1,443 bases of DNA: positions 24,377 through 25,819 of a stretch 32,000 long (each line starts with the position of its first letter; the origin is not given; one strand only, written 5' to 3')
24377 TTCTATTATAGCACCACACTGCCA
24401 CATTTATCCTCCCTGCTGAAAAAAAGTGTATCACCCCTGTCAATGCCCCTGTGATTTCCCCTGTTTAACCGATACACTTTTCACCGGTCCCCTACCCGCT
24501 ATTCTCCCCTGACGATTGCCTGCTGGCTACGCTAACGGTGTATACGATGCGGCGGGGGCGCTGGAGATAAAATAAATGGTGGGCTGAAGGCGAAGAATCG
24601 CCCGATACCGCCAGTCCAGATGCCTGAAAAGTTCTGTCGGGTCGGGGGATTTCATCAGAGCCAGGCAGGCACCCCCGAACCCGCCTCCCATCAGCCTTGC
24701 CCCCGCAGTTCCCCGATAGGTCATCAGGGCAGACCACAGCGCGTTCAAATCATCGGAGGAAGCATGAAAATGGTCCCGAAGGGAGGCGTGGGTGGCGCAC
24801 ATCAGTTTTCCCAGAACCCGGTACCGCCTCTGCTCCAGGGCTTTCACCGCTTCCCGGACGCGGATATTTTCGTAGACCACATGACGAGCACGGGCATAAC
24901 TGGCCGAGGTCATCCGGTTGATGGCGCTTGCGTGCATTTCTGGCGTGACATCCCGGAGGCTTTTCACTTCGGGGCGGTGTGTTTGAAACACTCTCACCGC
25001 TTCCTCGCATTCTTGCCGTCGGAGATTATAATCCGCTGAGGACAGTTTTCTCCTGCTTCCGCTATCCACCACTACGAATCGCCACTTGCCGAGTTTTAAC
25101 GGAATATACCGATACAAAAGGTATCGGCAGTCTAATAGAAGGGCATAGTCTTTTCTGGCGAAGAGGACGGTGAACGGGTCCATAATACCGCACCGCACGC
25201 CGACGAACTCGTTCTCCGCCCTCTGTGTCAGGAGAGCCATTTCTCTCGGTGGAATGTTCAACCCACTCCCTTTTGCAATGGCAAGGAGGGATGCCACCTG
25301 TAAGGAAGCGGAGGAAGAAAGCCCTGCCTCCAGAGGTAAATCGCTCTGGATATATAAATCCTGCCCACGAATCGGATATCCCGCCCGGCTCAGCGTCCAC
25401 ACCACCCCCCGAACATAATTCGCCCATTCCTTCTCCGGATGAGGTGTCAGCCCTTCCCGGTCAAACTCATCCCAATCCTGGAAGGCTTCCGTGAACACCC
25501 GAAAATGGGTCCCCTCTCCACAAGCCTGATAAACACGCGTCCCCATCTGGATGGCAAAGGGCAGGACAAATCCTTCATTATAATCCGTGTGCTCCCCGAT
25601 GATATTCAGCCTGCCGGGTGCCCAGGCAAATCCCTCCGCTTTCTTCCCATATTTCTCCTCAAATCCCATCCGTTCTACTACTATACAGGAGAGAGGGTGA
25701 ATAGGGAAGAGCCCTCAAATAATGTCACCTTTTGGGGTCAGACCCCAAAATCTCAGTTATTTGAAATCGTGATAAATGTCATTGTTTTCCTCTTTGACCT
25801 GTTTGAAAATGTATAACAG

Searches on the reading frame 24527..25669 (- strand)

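Call 37: search_protein_families(library=pfam, proteins=[window:24527-25669:-], max_evalue=0.01)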
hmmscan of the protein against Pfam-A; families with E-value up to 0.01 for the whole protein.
window:24527-25669:- (380 aa): 3 families
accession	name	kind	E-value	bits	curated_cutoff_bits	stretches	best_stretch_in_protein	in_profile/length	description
PF10509.15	GalKase_gal_bdg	-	2e-20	72.5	23.1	1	3-46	3-45/49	Galactokinase galactose-binding signature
PF00288.32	GHMP_kinases_N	-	3.2e-17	63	22.3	1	84-170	1-85/87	GHMP kinases N terminal domain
PF08544.19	GHMP_kinases_C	-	6.8e-06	26.8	21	1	274-344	1-71/85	GHMP kinases C terminal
